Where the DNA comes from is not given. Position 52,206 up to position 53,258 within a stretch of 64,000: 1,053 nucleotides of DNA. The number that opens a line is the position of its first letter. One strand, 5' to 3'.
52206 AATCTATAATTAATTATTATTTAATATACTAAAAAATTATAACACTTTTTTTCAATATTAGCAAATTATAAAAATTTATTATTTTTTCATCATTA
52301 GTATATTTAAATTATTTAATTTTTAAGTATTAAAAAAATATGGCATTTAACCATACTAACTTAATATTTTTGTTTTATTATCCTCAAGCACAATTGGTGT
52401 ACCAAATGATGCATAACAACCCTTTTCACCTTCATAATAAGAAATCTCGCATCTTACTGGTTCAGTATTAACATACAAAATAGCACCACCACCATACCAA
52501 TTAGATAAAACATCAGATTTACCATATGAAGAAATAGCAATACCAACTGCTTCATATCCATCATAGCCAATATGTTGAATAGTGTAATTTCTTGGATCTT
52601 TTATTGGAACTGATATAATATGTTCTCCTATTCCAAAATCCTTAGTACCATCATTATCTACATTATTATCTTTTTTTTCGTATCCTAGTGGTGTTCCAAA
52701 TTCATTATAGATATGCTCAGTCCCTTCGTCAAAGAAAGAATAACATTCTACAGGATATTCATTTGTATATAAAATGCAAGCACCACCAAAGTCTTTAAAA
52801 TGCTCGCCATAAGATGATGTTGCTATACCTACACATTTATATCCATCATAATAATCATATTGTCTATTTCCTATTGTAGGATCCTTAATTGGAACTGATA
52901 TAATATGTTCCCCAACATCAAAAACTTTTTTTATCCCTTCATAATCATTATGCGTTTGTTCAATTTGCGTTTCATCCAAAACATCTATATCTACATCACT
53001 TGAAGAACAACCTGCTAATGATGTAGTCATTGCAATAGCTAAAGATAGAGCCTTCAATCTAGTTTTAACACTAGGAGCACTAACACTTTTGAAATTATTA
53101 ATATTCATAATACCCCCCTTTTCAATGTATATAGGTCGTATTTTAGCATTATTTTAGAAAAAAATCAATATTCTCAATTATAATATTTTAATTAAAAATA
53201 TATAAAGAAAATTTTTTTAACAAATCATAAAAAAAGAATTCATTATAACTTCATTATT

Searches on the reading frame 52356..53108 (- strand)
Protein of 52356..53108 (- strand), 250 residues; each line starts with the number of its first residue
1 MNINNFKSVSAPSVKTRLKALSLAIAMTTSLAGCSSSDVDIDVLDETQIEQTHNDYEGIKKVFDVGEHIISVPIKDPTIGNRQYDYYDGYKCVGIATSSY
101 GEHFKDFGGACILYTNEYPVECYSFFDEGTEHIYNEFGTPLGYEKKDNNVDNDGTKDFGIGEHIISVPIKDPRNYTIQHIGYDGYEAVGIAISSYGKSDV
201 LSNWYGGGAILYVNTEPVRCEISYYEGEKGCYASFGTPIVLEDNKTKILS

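Call 4: search_protein_families(library=pfam, proteins=[window:52356-53108:-], max_evalue=1)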
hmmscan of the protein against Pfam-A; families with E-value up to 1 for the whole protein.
window:52356-53108:- (250 aa): 0 families

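Call 8: search_protein_families(library=phrogs, proteins=[window:52356-53108:-], max_evalue=0.1)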
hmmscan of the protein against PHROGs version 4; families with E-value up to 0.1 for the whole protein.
window:52356-53108:- (250 aa): 1 family
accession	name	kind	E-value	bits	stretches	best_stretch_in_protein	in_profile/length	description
phrog_9473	-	unknown function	0.02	16.3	0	48-94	28-74/89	-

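Call 9: search_protein_families(library=padloc, proteins=[window:52356-53108:-], max_evalue=0.1)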
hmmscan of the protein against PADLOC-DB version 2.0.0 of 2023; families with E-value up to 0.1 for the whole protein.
window:52356-53108:- (250 aa): 0 families

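Call 10: search_protein_families(library=ncbifam, proteins=[window:52356-53108:-], max_evalue=0.1)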
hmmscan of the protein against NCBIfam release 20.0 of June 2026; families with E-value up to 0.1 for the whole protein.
window:52356-53108:- (250 aa): 1 family
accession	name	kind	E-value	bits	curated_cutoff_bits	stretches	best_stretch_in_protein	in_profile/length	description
NF033216.1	lipo_YgdI_YgdR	subfamily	0.059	13.3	42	0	19-49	4-33/71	YgdI/YgdR family lipoprotein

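Call 107: find_related_loci(query=window:52356-53108:-, collection=metagenome_contigs, flank=6000)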
Query window:52356-53108:- (250 aa) in metagenome_contigs; peptide patterns used: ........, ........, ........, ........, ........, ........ (x = any residue, [..] = any of these).
70 stretches matched a pattern, but none encodes a relative of the query by tblastn (E <= 1e-3).
